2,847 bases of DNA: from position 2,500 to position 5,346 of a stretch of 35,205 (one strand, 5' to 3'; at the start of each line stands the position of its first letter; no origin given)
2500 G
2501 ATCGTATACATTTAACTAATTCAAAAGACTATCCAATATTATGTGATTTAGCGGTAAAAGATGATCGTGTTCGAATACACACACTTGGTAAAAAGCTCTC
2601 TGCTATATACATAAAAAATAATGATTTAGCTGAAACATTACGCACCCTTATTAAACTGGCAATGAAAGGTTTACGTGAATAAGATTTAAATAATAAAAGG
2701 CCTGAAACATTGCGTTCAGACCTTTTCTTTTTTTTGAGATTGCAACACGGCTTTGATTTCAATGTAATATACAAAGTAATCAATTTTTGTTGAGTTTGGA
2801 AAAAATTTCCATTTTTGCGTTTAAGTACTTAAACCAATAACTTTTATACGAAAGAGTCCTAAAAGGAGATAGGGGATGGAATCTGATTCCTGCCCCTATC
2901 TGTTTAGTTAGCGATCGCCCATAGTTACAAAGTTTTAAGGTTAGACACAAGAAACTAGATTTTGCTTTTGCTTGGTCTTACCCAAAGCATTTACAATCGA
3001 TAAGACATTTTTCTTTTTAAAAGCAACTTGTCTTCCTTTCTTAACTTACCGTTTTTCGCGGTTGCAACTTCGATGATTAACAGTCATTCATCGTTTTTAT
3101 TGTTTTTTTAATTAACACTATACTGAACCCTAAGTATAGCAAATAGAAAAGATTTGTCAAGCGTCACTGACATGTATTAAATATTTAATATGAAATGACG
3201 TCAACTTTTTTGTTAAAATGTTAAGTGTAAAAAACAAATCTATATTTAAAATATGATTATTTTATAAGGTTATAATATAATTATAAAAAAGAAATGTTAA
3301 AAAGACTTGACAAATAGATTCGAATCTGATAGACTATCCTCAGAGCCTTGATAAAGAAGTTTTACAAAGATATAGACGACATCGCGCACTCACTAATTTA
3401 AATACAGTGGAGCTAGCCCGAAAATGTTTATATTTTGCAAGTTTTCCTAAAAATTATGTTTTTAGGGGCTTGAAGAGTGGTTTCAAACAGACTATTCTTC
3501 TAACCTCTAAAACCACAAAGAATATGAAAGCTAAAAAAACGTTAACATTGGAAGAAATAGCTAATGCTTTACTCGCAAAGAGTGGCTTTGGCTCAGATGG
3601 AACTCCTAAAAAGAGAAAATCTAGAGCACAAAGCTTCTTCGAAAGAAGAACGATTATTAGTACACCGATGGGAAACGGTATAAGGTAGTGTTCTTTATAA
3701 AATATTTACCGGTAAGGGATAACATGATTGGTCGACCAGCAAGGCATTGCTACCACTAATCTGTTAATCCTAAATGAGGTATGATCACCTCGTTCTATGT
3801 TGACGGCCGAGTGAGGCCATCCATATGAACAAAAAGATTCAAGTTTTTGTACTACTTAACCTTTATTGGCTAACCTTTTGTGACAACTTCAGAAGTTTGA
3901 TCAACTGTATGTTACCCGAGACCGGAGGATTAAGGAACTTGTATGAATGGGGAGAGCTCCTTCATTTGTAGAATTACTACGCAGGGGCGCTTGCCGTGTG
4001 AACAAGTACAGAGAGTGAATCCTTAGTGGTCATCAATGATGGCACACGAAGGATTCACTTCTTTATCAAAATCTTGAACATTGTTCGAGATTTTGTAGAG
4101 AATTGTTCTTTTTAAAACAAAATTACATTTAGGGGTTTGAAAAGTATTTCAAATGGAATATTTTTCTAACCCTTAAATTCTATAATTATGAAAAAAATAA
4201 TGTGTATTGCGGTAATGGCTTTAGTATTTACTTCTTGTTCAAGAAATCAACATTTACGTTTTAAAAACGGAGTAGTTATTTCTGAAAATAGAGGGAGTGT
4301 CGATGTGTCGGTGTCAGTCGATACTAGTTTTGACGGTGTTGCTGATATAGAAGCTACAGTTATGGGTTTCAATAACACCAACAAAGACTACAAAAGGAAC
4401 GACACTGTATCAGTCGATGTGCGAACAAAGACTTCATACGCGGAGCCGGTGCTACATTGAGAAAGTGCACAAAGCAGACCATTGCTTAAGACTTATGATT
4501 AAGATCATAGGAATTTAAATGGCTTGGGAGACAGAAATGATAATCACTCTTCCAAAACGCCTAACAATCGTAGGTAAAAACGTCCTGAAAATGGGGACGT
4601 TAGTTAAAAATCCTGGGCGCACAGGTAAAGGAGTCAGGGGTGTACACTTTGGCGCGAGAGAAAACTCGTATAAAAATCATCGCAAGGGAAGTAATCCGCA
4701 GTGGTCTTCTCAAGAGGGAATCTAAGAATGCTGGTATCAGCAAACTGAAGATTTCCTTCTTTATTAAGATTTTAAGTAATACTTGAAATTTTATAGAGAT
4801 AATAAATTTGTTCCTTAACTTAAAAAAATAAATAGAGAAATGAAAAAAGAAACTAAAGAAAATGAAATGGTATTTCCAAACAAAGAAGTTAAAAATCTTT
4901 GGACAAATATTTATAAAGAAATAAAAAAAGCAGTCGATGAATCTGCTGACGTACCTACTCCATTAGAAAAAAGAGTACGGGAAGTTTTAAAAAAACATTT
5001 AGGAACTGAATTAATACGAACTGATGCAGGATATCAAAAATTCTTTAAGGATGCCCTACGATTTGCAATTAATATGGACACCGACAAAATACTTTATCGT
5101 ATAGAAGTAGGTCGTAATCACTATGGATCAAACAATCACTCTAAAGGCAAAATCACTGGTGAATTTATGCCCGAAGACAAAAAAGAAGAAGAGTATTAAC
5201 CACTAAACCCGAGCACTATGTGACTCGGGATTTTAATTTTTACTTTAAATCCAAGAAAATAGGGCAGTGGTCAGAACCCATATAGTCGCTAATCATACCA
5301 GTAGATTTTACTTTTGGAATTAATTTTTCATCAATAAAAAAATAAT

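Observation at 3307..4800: Two tandem cassette-like units built as leader stem-loop, small ORF, ORF-free structured segment and double hairpin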

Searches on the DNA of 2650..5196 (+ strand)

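Call 7: search_rna_families(source=window, start=2650, end=4900, threshold=evalue, max_evalue=10, show_alignments=3)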
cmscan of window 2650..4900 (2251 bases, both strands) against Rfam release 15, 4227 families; matches with E-value up to 10: 21.
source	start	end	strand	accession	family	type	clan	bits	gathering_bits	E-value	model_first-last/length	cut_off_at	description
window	3459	3513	+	RF04089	mir-753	Gene; miRNA;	-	25.5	62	0.027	1-62/62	no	mir-753 microRNA precursor family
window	4130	4175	+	RF01666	rox2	Cis-reg;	-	21.8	55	1.4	1-71/71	no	Drosophila rox2 ncRNA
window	3455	3517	+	RF03959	mir-303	Gene; miRNA;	-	21.3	77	1.6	1-70/70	no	mir-303 microRNA precursor family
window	3459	3513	-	RF04089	mir-753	Gene; miRNA;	-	21.2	62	0.52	1-62/62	no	mir-753 microRNA precursor family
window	2691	2799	-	RF00506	Thr_leader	Cis-reg; leader;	-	21.2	55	0.57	1-118/118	no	Threonine operon leader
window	4125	4178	-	RF04075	mir-1545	Gene; miRNA;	-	20.9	78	0.19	1-58/58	no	mir-1545 microRNA precursor family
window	3330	3485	+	RF03926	MIR1435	Gene; miRNA;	-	19.8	94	10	1-186/186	no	MIR1435 microRNA precursor family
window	4128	4177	+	RF04099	MIR837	Gene; miRNA;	-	19.7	117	1.2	1-122/122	no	MIR837 microRNA precursor family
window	2685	2749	-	RF00121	MicC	Gene; sRNA;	-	19.7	90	8.9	1-123/123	no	MicC RNA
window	4127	4178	+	RF03799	mir-3202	Gene; miRNA;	-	19.6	90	1.2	1-79/79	no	mir-3202 microRNA precursor family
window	4127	4178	+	RF03743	MIR7696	Gene; miRNA;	-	19.5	83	2.2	1-88/88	no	MIR7696 microRNA precursor family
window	4127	4178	+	RF04134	MIR7504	Gene; miRNA;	-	19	83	5.7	1-124/124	no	MIR7504 microRNA precursor family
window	4202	4255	+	RF03080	RT-9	Gene; sRNA;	-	18.7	46.1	8.6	1-92/92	no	RT-9 RNA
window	3442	3528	-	RF04127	MIR8007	Gene; miRNA;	-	18.6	195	1.6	1-226/226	no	MIR8007 microRNA precursor family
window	4006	4066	+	RF00965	mir-549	Gene; miRNA;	-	17.5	93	6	1-72/72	no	mir-549 microRNA precursor family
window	2650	2730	+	RF00506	Thr_leader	Cis-reg; leader;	-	16.2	55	8.6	39-118/118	5'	Threonine operon leader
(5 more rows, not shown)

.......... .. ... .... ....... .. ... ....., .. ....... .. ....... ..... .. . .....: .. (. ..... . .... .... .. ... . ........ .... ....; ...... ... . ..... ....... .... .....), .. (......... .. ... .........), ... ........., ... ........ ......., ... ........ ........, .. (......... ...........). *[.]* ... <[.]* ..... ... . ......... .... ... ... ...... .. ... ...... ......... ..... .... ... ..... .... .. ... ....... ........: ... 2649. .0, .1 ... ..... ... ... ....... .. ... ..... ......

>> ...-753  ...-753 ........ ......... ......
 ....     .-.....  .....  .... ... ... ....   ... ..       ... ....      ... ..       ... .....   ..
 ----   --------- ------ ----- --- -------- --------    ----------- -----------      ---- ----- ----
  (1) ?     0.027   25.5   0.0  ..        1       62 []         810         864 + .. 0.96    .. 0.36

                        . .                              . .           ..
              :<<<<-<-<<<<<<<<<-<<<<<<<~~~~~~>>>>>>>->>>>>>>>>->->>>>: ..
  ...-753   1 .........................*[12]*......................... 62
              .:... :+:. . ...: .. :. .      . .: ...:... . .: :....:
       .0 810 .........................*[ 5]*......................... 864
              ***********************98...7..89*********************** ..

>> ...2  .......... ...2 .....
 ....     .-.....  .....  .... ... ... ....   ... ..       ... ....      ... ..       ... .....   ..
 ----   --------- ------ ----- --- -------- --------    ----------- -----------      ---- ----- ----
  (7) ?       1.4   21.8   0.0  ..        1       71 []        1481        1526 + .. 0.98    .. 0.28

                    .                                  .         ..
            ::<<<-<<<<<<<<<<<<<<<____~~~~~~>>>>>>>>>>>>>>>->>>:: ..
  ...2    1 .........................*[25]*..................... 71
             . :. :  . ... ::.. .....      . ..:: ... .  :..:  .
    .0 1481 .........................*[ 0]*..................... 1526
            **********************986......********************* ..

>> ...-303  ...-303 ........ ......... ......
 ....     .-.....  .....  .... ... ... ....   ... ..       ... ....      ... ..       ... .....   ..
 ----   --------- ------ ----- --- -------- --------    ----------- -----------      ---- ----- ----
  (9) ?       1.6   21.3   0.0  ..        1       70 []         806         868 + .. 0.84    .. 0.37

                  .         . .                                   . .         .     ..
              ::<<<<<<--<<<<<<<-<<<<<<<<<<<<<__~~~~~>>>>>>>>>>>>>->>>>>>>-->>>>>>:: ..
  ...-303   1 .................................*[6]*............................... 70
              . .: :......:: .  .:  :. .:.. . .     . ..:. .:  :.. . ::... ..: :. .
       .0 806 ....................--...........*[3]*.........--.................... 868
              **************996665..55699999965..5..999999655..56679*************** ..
